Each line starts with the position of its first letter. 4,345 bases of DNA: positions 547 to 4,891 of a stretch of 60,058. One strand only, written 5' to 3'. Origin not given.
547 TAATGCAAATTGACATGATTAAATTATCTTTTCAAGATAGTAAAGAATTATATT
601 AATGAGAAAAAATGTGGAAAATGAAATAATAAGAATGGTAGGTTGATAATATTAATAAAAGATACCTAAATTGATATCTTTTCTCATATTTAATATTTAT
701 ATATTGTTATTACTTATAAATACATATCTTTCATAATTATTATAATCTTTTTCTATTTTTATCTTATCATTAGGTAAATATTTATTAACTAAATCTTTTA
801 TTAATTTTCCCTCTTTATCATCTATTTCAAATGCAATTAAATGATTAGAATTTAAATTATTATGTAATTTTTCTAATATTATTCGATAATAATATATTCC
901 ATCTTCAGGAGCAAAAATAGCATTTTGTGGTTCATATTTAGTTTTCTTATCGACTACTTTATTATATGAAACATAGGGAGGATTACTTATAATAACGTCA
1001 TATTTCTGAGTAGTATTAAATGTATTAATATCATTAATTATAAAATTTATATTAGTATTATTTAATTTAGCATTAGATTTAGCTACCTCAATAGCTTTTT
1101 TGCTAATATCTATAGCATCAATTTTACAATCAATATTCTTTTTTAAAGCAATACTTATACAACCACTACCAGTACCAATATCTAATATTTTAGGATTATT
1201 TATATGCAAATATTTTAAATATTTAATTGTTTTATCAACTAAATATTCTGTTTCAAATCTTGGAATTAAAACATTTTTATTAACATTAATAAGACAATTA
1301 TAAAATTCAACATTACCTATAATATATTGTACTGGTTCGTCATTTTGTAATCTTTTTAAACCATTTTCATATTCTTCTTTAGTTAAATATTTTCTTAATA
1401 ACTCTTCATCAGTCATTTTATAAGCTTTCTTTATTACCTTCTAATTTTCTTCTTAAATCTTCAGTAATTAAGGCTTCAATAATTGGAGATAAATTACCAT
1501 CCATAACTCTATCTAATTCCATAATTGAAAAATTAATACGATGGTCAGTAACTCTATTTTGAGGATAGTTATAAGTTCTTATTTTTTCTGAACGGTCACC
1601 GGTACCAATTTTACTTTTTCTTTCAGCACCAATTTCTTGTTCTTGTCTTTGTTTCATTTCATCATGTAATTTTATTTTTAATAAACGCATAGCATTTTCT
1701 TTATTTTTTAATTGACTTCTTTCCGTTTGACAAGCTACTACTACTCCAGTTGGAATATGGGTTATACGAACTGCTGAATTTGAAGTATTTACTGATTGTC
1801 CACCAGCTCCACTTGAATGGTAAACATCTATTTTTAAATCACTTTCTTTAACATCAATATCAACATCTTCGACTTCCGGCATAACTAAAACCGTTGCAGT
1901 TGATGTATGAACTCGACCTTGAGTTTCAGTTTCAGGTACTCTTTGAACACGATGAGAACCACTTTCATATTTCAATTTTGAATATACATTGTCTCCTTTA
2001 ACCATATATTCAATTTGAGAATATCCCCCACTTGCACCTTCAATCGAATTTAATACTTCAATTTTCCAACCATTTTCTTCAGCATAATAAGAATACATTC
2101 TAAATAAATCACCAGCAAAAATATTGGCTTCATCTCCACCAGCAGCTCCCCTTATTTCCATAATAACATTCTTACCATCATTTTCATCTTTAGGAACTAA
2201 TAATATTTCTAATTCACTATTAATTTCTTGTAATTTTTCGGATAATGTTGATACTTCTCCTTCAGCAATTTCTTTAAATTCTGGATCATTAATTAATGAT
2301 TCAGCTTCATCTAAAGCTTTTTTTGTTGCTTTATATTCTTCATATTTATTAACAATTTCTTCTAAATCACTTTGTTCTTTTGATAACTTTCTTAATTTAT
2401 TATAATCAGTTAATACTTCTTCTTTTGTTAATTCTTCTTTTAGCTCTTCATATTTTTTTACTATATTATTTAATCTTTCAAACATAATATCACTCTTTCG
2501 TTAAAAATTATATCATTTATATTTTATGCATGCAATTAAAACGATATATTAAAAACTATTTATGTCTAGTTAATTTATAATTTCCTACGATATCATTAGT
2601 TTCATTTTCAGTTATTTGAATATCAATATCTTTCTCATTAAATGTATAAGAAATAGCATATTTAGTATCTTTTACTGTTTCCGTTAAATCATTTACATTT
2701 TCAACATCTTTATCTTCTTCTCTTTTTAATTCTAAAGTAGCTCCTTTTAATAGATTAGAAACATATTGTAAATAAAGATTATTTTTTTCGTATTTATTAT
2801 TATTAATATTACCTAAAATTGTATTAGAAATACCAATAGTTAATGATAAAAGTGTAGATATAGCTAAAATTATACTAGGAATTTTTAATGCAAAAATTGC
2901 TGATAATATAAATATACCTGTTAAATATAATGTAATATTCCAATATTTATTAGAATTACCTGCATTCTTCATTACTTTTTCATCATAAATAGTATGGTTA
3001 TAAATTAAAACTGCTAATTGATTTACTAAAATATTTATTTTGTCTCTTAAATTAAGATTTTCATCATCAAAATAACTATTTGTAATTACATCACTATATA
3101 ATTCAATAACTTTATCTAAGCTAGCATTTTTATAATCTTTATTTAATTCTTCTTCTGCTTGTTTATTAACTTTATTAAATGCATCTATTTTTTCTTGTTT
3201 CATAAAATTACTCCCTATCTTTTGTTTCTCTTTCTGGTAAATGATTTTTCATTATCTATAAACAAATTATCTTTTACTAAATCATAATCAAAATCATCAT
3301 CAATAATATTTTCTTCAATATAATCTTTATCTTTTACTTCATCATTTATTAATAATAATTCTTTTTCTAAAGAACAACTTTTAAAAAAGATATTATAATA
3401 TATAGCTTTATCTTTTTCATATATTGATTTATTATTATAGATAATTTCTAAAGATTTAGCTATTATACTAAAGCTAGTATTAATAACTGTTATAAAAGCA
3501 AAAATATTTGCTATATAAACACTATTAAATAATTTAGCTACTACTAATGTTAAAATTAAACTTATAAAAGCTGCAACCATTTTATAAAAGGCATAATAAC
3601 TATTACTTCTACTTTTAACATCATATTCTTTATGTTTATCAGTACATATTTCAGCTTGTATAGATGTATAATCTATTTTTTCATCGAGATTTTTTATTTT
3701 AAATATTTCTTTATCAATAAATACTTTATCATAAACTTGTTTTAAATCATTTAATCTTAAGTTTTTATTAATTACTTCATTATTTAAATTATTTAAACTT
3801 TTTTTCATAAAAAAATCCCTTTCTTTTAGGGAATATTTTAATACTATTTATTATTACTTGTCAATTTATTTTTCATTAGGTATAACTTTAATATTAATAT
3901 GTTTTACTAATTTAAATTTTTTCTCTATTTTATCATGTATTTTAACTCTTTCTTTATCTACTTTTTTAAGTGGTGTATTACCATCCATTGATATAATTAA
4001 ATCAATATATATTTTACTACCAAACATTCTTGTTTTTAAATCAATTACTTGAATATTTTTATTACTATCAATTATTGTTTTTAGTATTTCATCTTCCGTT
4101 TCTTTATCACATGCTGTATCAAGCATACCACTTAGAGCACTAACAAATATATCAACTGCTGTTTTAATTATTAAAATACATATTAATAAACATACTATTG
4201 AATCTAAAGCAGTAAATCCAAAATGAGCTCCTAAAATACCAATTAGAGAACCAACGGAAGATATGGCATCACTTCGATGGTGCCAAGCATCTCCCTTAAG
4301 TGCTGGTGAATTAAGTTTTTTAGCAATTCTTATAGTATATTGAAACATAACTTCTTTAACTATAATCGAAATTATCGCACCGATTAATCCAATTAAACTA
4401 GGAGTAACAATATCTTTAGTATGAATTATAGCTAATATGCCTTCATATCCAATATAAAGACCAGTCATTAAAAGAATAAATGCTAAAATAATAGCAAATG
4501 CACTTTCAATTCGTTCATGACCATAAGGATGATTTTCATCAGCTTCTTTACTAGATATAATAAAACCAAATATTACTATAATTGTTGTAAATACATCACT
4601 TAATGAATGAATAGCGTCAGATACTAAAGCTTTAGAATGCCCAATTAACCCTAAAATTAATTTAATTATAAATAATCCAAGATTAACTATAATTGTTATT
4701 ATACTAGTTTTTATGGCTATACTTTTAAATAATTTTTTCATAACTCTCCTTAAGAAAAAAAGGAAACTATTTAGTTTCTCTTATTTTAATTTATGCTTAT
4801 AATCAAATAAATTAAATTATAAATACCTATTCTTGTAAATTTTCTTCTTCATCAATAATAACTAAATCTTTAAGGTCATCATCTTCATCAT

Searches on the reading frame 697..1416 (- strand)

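Call 6: search_protein_families(library=pfam, proteins=[window:697-1416:-], max_evalue=0.01)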
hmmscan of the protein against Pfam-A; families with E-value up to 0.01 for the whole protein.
window:697-1416:- (239 aa): 25 families
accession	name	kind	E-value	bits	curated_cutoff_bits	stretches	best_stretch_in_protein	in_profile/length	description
PF05175.20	MTS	-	1.1e-16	61.4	23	1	73-154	31-114/170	Methyltransferase small domain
PF13847.12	Methyltransf_31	-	1.3e-15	57.8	27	1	75-194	5-107/145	Methyltransferase domain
PF06325.19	PrmA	-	1.2e-13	51.7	22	1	65-145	153-233/296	Ribosomal protein L11 methyltransferase (PrmA)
PF13649.12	Methyltransf_25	-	2e-12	48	27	1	77-145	1-71/97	Methyltransferase domain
PF02527.21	GidB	-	2.2e-08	34.1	27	1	40-144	10-121/184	rRNA small subunit methyltransferase G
PF08241.18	Methyltransf_11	-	4.7e-07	30.8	21.2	1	78-145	1-67/95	Methyltransferase domain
PF08242.18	Methyltransf_12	-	5.9e-07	30.6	30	1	78-145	1-72/98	Methyltransferase domain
PF02475.24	TRM5-TYW2_MTfase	-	3e-06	27.7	28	1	73-166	36-131/164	TRM5/TYW2 methyltransferase domain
PF01170.24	UPF0020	-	7.7e-06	26.2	22.3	1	92-148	72-131/197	RMKL-like, methyltransferase domain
PF03848.20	TehB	-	9.9e-06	25.6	20.4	1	72-145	29-102/193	Tellurite resistance protein TehB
PF13489.12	Methyltransf_23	-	2.2e-05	24.7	27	1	60-145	10-88/164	Methyltransferase domain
PF07669.17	Eco57I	-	3.6e-05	24.3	25.3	1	95-194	32-130/171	Eco57I restriction-modification methylase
PF03602.21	Cons_hypoth95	-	0.00012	22.2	24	1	71-159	39-133/182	Conserved hypothetical protein 95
PF10294.15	Methyltransf_16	-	0.00015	22.1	21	1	56-122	29-95/174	Lysine methyltransferase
PF05401.17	NodS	-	0.00018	21.9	24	1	76-145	46-113/201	Nodulation protein S (NodS)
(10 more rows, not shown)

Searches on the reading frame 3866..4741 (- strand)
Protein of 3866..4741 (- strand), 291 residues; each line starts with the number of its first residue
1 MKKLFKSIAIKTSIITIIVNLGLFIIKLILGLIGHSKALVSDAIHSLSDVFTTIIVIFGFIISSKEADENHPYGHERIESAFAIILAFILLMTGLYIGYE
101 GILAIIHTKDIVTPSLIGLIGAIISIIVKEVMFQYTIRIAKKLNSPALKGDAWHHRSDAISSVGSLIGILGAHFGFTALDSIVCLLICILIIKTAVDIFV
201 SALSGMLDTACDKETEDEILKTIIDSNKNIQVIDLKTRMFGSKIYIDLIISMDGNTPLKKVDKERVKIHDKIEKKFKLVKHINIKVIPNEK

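Call 6: search_protein_families(library=pfam, proteins=[window:3866-4741:-], max_evalue=0.01)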
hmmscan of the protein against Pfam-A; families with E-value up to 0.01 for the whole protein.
window:3866-4741:- (291 aa): 2 families
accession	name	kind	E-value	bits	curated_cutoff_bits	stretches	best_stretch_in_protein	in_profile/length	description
PF01545.26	Cation_efflux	-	8e-48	163.3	26.6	1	14-206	2-197/198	Cation efflux family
PF16916.11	ZT_dimer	-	7.3e-10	39.2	26.7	1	211-286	1-75/78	Dimerisation domain of Zinc Transporter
